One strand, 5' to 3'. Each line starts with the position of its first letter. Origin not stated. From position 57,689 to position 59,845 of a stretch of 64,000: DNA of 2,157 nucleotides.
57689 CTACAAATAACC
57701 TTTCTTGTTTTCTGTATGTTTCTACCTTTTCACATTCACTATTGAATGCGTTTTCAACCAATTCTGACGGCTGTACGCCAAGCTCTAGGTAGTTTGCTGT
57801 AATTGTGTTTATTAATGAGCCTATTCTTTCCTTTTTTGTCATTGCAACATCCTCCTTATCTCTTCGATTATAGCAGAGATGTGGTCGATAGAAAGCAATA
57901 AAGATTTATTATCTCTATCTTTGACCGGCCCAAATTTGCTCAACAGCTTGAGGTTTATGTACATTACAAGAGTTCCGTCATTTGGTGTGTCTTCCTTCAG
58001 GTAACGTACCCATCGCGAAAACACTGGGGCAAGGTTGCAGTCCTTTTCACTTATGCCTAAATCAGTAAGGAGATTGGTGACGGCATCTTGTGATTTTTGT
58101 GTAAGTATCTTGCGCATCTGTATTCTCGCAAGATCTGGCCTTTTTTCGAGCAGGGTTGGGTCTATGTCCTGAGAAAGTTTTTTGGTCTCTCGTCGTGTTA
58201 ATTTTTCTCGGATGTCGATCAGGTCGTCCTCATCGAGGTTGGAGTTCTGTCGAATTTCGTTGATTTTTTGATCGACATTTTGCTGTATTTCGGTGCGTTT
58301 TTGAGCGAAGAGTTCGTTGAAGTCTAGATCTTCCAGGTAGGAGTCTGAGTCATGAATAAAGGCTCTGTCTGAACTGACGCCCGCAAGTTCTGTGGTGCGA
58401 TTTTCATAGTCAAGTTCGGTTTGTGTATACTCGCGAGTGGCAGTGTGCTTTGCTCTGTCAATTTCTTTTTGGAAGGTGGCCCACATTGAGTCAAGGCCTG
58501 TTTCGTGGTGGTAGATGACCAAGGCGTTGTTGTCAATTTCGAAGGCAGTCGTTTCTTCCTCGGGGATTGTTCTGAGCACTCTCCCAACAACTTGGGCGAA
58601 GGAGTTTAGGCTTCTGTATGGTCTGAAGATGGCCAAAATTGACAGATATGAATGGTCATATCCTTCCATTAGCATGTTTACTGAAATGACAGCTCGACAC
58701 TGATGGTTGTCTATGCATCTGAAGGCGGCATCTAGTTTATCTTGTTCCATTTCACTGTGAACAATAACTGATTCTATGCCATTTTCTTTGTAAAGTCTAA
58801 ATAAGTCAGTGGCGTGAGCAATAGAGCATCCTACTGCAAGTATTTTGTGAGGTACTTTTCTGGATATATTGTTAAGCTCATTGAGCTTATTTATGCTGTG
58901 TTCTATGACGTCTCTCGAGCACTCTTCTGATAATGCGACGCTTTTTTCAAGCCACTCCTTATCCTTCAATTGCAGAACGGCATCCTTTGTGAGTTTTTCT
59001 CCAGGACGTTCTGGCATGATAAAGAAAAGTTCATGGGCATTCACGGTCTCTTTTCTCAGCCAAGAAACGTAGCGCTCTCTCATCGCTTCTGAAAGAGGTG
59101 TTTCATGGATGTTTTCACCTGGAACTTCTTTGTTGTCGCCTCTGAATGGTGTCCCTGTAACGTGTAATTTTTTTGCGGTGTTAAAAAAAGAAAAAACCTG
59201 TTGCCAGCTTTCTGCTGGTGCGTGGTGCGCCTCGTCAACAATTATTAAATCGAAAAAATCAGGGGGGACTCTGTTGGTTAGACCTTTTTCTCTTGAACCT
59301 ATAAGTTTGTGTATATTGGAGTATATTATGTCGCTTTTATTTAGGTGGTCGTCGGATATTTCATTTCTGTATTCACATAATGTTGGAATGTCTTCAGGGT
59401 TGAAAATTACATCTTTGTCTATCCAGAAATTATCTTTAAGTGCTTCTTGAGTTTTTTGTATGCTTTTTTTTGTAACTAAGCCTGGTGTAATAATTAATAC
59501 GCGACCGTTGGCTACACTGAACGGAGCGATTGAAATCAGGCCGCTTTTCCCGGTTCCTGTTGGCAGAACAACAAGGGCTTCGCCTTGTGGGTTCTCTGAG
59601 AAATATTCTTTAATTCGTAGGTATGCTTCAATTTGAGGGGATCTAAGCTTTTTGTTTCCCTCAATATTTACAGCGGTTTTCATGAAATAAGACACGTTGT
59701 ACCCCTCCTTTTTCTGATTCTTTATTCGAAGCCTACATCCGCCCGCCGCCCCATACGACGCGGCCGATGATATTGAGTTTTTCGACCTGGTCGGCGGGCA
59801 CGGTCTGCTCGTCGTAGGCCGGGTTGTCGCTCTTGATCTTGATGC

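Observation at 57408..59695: Low-GC SF2 helicase + 144-aa partner cassette that appears co-transcribed with the prophage repressor: candidate uncharacterised anti-phage/superinfection-exclusion system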

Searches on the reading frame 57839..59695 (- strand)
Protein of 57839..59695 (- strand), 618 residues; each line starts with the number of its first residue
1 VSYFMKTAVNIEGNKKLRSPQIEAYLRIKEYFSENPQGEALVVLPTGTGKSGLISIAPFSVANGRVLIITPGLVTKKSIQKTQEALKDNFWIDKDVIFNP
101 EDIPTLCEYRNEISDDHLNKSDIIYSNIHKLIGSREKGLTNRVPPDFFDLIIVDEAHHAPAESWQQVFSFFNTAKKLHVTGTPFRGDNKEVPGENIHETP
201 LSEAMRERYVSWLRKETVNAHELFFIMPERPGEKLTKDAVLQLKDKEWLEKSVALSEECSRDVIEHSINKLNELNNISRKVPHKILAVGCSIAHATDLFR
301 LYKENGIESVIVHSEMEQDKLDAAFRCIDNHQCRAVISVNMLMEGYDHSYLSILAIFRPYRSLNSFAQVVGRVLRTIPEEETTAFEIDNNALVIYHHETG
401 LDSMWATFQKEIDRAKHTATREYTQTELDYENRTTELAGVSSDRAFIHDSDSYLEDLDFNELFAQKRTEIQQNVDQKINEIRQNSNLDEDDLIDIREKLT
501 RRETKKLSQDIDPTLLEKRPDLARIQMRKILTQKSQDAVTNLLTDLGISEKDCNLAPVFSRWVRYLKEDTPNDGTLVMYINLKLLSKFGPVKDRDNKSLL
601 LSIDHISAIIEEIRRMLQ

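Call 3: search_protein_families(library=pfam, proteins=[window:57839-59695:-], max_evalue=0.1)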
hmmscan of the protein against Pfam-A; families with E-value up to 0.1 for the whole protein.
window:57839-59695:- (618 aa): 7 families
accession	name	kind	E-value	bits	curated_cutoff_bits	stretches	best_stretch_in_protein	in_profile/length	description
PF04851.21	ResIII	-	7e-23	81.8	22.5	1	15-185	2-164/164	Type III restriction enzyme, res subunit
PF00271.37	Helicase_C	-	3.2e-09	37.5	23.5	1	271-375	3-108/110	Helicase conserved C-terminal domain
PF00270.35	DEAD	-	0.00011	22.4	26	1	39-162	16-132/167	DEAD/DEAH box helicase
PF13086.12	AAA_11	-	0.034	14.4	27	0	109-159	181-225/257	AAA domain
PF09059.15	TyeA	-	0.084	13.4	21.1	0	239-285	6-54/81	TyeA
PF13401.12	AAA_22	-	0.085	13.6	27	0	149-176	86-115/130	AAA domain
PF00176.29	SNF2-rel_dom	-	0.095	12.2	24.9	0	120-191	103-171/290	SNF2-related domain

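Call 4: search_protein_families(library=padloc, proteins=[window:57839-59695:-], max_evalue=0.1)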
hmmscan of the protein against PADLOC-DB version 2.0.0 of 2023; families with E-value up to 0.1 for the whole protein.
window:57839-59695:- (618 aa): 9 families
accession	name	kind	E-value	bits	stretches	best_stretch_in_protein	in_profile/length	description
PDLC03659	mREase_IV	-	6.5e-14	48.8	1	139-376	327-553/945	Type IV methyl-directed restriction enzyme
PDLC03658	mREase_IV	-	7.9e-09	31.8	1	31-381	236-550/953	Type IV methyl-directed restriction enzyme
PDLC02707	PbeA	-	1.5e-08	31.7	1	261-419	499-659/672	PbeA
PDLC03047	REase_I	-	5.6e-08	29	2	18-185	345-493/1107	Type I restriction enzyme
PDLC03049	REase_I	-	1.9e-07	27.5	1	124-188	259-328/807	Type I restriction enzyme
PDLC01439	typeIV_DinG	-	4.3e-05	20.4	1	11-71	11-67/575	CAS-IV-A; associated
PDLC01321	typeIV_DinG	-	0.0028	14.5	1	88-168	136-205/559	CAS-IV-A; associated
PDLC03650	REase_III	-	0.0074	12.7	1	317-376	362-421/898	Type III restriction enzyme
PDLC02864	DpdF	-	0.012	12.4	1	8-71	14-70/610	DpdF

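Call 5: search_protein_families(library=ncbifam, proteins=[window:57839-59695:-], max_evalue=0.1)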
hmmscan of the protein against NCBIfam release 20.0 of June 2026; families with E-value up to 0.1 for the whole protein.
window:57839-59695:- (618 aa): 10 families
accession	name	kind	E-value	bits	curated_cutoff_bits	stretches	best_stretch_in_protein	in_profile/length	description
NF053632.1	heli_RadD_YejH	equivalog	9.3e-17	60.5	720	2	182-398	150-365/573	DNA repair helicase RadD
NF046051.1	restrict_EcoAI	equivalog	9.9e-17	60.6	550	2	39-189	179-319/768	EcoAI/FtnUII family type I restriction enzme subunit R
TIGR00631.1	uvrb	equivalog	8.1e-05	21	750.1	1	279-377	440-543/658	excinuclease ABC subunit UvrB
NF003673.1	PRK05298.1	equivalog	0.00017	20.1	743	1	268-378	429-544/653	excinuclease ABC subunit UvrB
NF010337.0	PRK13766.1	equivalog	0.00027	19.2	610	1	36-181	29-168/781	Hef nuclease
NF045503.1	repair_heli_XPB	equivalog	0.00082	18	610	1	15-190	182-342/548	DNA repair helicase XPB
NF046055.1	restr_BPTD_3080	equivalog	0.0013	16.8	800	1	331-376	572-617/970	BPTD_3080 family restriction endonuclease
TIGR00603.1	rad25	subfamily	0.0045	15.3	328.7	1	40-189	278-419/734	DNA repair helicase rad25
TIGR01389.1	recQ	equivalog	0.0089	14.5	640.2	0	274-425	216-365/591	DNA helicase RecQ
NF008744.0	PRK11776.1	equivalog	0.073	11.6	524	0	282-384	242-344/460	ATP-dependent RNA helicase DbpA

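Call 6: search_protein_families(library=phrogs, proteins=[window:57839-59695:-], max_evalue=0.01)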
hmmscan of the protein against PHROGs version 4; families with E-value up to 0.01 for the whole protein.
window:57839-59695:- (618 aa): 4 families
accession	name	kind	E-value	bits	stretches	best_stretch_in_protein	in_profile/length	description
phrog_16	-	DNA, RNA and nucleotide metabolism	1.2e-44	153.8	1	8-471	264-659/986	DNA helicase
phrog_16694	-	unknown function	3.8e-08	32.7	1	15-408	273-691/1010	-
phrog_9690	-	DNA, RNA and nucleotide metabolism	5e-08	33.3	1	291-384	168-265/306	DNA helicase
phrog_2488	-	DNA, RNA and nucleotide metabolism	0.0026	17.5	0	107-192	137-219/579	DNA helicase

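Call 9: find_homologous_proteins(query=window:57839-59695:-, max_evalue=1e-10)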
Query window:57839-59695:- (618 aa): 810 proteins with E <= 1e-10 among 8000 candidates; the best 120 are listed.
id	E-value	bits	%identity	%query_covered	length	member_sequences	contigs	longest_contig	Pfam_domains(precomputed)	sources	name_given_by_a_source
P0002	0.0e+0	1391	100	100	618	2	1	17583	PF00271.38,PF04851.22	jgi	-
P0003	1.3e-296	1003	70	100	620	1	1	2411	PF00271.38,PF04851.22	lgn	-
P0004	6.6e-296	1001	71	100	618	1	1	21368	PF00270.36,PF00271.38,PF04851.22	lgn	-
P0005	8.0e-292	987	70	100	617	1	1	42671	PF00271.38,PF04851.22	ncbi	-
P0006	4.7e-291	985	70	100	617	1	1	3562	PF00271.38,PF04851.22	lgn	-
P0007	5.8e-290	981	70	100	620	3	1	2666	PF00271.38,PF04851.22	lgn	-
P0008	1.2e-288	977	69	100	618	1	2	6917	PF00270.36,PF00271.38,PF04851.22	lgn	-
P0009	5.0e-287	971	69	100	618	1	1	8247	PF00271.38,PF04851.22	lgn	-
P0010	9.4e-287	970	68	100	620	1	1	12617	PF00270.36,PF00271.38,PF04851.22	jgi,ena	-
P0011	1.1e-285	967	69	100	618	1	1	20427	PF00271.38,PF04851.22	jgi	-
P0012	8.0e-283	957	68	100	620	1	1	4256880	PF00270.36,PF00271.38,PF04851.22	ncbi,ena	-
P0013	3.2e-282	955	69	100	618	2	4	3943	PF00271.38,PF04851.22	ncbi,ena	-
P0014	2.2e-281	953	68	100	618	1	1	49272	PF00271.38,PF04851.22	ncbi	-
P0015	7.4e-273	925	66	100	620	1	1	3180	PF00270.36,PF00271.38,PF04851.22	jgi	-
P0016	7.6e-272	921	67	99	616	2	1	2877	PF00271.38,PF04851.22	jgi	-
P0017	1.1e-270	917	65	100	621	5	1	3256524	PF18766.8,PF00271.38,PF04851.22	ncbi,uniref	ncbi:DEAD/DEAH box helicase [Vibrio sp. D3]|uniref:DEAD/DEAH box helicase n=1 Tax=Vibrio sp. D3 TaxI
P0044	5.1e-259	879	62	100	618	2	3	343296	PF00270.36,PF00271.38,PF04851.22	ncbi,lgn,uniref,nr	ncbi:DEAD/DEAH box helicase [Pseudomonas aeruginosa]|uniref:DEAD/DEAH box helicase n=1 Tax=Pseudomon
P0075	1.6e-254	864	62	100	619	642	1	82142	PF00270.36,PF00271.38,PF04851.22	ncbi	ncbi:DEAD/DEAH box helicase [Escherichia coli]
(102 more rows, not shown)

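Call 10: find_encoding_contigs(protein=P0075, flank=6000, max_places=6)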
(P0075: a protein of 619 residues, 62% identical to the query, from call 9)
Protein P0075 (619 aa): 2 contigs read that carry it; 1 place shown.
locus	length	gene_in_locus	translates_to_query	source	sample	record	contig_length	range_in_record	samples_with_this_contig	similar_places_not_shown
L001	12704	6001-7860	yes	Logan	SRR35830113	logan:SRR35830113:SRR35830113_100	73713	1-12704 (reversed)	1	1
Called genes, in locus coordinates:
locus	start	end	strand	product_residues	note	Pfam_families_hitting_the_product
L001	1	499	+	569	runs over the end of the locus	PF05170:AsmA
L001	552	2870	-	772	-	PF13802:Gal_mutarotas_2, PF01055:Glyco_hydro_31_2nd, PF21365:Glyco_hydro_31_3rd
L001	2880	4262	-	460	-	PF13347:MFS_2, PF07690:MFS_1 (weak)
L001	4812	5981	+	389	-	PF13356:Arm-DNA-bind_3, PF22022:Phage_int_M, PF00589:Phage_integrase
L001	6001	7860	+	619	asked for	PF00270:DEAD (weak), PF04851:ResIII, PF00271:Helicase_C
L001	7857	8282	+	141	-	-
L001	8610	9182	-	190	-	PF07455:Psu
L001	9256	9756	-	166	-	PF04606:Ogr_Delta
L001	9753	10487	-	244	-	-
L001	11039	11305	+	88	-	PF05930:Phage_AlpA, PF12728:HTH_17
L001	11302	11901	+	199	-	PF10554:Phage_ASH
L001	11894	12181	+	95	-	PF25738:Derepression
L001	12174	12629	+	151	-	-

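Call 11: find_encoding_contigs(protein=P0005, flank=6000, max_places=3)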
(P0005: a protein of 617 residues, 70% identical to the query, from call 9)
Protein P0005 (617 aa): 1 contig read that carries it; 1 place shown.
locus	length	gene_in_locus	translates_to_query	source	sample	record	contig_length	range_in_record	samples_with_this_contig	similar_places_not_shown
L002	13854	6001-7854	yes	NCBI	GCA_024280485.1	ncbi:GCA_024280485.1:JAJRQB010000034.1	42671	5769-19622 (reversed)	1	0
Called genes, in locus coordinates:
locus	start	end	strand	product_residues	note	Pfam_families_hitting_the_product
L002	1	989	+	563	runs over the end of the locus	-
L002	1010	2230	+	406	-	PF13401:AAA_22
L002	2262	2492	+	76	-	-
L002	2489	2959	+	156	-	PF11363:DUF3164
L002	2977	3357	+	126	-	PF10800:DUF2528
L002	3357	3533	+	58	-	-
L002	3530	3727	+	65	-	-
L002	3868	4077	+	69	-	-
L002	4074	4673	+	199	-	-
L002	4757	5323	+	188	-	PF06252:GemA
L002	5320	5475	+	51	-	-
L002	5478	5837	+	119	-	PF08765:Mor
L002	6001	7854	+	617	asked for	PF04851:ResIII, PF00271:Helicase_C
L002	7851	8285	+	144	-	-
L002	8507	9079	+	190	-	PF01520:Amidase_3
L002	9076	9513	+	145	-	-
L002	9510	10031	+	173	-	-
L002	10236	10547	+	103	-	-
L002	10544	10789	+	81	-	-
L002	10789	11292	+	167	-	PF08822:DUF1804 (weak)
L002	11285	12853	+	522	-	-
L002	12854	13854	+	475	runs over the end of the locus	-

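Call 15: search_dna_similar(query=window:57839-59695:-, collection=phages, mode=protein, max_rows=25)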
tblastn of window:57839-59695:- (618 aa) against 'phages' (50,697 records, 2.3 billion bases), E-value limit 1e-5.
Records with a match: 450; places in all: 450; records where one place covers at least 80% of the query: 0.
Best place of each record, by identity: <60% 450.
By first word of the organism name: Streptococcus 192; Mycobacterium 47; Salmonella 47; Escherichia 45; Vibrio 22; Bacteriophage 14; Gordonia 10; Ralstonia 10; Lactococcus 10; Paenibacillus 7; and 28 more.
By host as written in the record: Streptococcus thermophilus 74; - 57; Mycobacterium smegmatis mc2 155 29; Escherichia coli 19; Salmonella enterica subsp. enterica serovar Enteritidis PT1 14; Gordonia terrae 3612 9; Mycobacterium smegmatis mc#155 8; Streptococcus thermophilus ST64985 7; and 154 more.
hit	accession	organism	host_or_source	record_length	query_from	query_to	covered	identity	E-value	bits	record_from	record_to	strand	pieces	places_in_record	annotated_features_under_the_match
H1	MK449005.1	Streptococcus phage Javan74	Streptococcus anginosus J4211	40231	16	425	66%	25.7%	3e-12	76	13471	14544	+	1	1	DNA helicase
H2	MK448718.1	Streptococcus phage Javan253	Streptococcus henryi DSM_19005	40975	16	420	66%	25.6%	4e-15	86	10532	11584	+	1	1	DNA helicase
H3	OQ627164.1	Streptococcus phage phiKSM96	Streptococcus mutans KSM96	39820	16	420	66%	25.3%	2e-13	80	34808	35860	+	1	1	DEAD/DEAH box helicase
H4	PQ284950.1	Vibrio phage vB_VpS_LMAVpVPP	Vibrio parahaemolyticus O22C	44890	41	416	61%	27.0%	9e-14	81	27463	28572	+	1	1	DNA helicase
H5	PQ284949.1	Vibrio phage vB_VpS_LMAVpS1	Vibrio parahaemolyticus O22C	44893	41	416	61%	27.0%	9e-14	81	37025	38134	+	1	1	DNA helicase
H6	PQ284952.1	Vibrio phage vB_VpS_LMAVpH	Vibrio parahaemolyticus O22C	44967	41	416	61%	27.0%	9e-14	81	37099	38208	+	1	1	DNA helicase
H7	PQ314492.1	Vibrio phage vB_VpaS_UALMA_PCVp3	Vibrio parahaemolyticus O22C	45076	41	416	61%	27.0%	9e-14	81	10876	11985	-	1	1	DNA helicase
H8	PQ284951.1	Vibrio phage vB_VpS_LMAVpSH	Vibrio parahaemolyticus O22C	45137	41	416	61%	27.0%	9e-14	81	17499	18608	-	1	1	hypothetical protein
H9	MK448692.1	Streptococcus phage Javan173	Streptococcus entericus DSM_14446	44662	17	438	68%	24.1%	1e-11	74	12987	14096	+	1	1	DNA helicase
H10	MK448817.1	Streptococcus phage Javan59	Streptococcus anginosus 1505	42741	16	425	66%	24.7%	3e-12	76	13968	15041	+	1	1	DNA helicase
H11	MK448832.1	Streptococcus phage Javan85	Streptococcus azizii 13-1151-1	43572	12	425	67%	24.4%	6e-12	75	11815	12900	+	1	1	DNA helicase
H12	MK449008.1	Streptococcus phage Javan84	Streptococcus azizii 1206367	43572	12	425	67%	24.4%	6e-12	75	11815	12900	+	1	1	DNA helicase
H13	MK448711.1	Streptococcus phage Javan235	Streptococcus gallolyticus UCN34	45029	16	420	66%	24.9%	4e-12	76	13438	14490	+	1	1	DNA helicase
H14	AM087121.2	Betalipothrixvirus pozzuoliense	-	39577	14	381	60%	27.4%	9e-10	68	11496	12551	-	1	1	putative helicase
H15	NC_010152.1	Betalipothrixvirus pozzuoliense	Acidianus convivator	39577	14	381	60%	27.4%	9e-10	68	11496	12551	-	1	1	putative helicase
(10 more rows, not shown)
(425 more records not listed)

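Call 28: search_protein_families(library=pfam, proteins=[L001:7857-8282:+, L002:7851-8285:+], max_evalue=10)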
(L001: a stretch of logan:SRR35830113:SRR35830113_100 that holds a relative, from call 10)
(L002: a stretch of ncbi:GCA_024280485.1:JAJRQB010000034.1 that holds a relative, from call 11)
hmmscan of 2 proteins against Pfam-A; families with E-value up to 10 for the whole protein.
L001:7857-8282:+ (141 aa): 2 families
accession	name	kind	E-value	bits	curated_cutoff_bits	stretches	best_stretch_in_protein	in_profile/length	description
PF14106.11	DUF4279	-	0.054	14.2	25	1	89-123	41-75/116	Domain of unknown function (DUF4279)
PF03389.21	MobA_MobL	-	0.069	13.4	26.7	1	44-104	113-176/224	MobA/MobL family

L002:7851-8285:+ (144 aa): 3 families
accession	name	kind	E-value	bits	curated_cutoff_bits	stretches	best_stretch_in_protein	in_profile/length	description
PF10008.16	DUF2251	-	0.042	14.6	25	1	60-105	28-70/94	Uncharacterized protein conserved in bacteria (DUF2251)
PF03361.19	Herpes_IE2_3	-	0.097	13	25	1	74-118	10-56/162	Herpes virus intermediate/early protein 2/3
PF25061.1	RRM_fung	-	0.12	13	27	0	116-135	47-66/85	Fungal RNA-binding domain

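Call 39: search_solved_structures(query=window:57839-59695:-, max_evalue=0.001)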
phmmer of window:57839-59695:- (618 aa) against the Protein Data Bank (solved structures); distinct sequences matched with E-value up to 0.001: 7.
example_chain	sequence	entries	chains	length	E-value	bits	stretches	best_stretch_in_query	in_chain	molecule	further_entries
3h1t_A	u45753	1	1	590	7.5e-11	44.4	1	91-191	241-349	Type I site-specific restriction-modification system, R (Restriction) subunit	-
6p4f_A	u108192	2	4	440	4.2e-08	35.4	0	147-190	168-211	DNA-dependent ATPase XPBII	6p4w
5tnu_A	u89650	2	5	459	5.1e-08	35.1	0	147-190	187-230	DNA-dependent ATPase XPBII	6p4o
6jde_B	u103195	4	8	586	1.5e-07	33.6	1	263-381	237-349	Putative DNA repair helicase RadD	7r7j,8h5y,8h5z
7clg_A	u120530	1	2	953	1.4e-06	30.3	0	124-189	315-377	Putative helicase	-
6p66_A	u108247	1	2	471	2.9e-05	26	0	147-189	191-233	DNA repair protein RAD25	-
2fwr_A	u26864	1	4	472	2.9e-05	26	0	147-189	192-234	DNA repair protein RAD25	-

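Call 53: find_encoding_contigs(protein=P0017, flank=8000, max_places=2)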
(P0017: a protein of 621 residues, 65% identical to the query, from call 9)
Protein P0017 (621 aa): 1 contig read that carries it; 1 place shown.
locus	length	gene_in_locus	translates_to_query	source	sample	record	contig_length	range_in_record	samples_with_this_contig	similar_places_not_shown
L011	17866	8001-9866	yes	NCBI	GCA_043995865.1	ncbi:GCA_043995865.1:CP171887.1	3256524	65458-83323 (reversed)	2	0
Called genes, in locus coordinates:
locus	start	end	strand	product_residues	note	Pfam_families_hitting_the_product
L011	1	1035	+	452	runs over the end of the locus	PF03486:HI0933_like (faint), PF07992:Pyr_redox_2, PF12831:FAD_oxidored (faint), PF13738:Pyr_redox_3, PF00070:Pyr_redox, PF02852:Pyr_redox_dim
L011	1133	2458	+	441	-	PF00589:Phage_integrase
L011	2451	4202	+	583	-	-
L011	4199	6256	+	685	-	-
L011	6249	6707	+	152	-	-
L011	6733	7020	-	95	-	PF01381:HTH_3, PF12844:HTH_19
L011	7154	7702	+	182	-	PF27213:VspR_N, PF27192:VspR_C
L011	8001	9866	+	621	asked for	PF04851:ResIII, PF18766:SWI2_SNF2 (weak), PF00271:Helicase_C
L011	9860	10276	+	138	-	-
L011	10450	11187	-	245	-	PF10053:DUF2290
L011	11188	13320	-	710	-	PF00580:UvrD-helicase (faint), PF13361:UvrD_C (faint), PF13538:UvrD_C_2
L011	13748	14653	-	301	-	PF00126:HTH_1, PF03466:LysR_substrate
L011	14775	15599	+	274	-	PF01048:PNP_UDP_1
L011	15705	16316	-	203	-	PF01081:Aldolase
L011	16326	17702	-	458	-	PF02447:GntP_permease, PF03600:CitMHS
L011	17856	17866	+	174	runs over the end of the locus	PF13238:AAA_18 (weak), PF01202:SKI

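Call 54: find_encoding_contigs(protein=P0044, flank=8000, max_places=2)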
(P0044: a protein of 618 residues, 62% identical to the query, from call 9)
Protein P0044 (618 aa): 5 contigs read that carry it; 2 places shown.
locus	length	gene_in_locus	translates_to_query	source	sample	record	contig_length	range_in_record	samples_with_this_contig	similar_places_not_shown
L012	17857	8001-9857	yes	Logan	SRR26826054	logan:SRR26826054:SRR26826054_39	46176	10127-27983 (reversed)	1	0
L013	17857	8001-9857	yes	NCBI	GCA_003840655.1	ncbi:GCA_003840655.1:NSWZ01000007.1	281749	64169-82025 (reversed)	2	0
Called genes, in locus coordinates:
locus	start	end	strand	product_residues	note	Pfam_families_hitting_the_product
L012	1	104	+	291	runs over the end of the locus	-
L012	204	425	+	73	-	PF12728:HTH_17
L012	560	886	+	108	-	PF04606:Ogr_Delta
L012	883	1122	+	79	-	PF05930:Phage_AlpA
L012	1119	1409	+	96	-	PF05930:Phage_AlpA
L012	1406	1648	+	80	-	-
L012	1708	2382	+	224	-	-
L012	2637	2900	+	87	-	-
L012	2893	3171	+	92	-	-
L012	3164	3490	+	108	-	-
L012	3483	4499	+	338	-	PF13362:Toprim_3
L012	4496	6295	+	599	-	PF06048:DUF927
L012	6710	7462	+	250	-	-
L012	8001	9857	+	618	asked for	PF04851:ResIII, PF00270:DEAD (weak), PF00271:Helicase_C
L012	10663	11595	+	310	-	-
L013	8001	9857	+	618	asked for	PF04851:ResIII, PF00270:DEAD (weak), PF00271:Helicase_C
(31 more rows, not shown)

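Call 55: find_encoding_contigs(protein=P0012, flank=8000, max_places=2)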
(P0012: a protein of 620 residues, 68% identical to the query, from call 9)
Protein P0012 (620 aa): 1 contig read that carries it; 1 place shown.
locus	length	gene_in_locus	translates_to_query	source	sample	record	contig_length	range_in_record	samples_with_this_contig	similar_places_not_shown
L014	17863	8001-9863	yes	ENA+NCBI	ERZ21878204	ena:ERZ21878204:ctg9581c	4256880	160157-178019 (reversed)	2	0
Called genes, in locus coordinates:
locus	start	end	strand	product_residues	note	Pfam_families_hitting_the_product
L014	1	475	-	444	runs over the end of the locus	PF25209:Phage_capsid_4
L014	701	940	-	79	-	-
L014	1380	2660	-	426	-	PF13401:AAA_22, PF24883:NPHP3_N (weak)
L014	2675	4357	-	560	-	-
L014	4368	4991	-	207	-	-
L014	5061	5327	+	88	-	PF01527:HTH_Tnp_1, PF13384:HTH_23 (weak), PF13518:HTH_28 (weak)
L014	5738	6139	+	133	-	PF00665:rve, PF13683:rve_3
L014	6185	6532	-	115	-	-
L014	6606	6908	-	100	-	PF13693:HTH_35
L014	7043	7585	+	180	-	PF01381:HTH_3 (weak)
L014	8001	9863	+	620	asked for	PF04851:ResIII, PF00270:DEAD (weak), PF00271:Helicase_C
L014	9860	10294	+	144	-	-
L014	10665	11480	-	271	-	PF00459:Inositol_P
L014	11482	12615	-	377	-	PF01594:AI-2E_transport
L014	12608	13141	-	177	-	PF00027:cNMP_binding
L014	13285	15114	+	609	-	PF01541:GIY-YIG, PF27096:UvrC_M, PF02151:UVR, PF22920:UvrC_RNaseH, PF08459:UvrC_RNaseH_dom, PF12826:HHH_2 (weak), PF14520:HHH_5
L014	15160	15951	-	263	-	-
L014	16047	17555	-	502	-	PF02446:Glyco_hydro_77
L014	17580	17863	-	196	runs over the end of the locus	PF01206:TusA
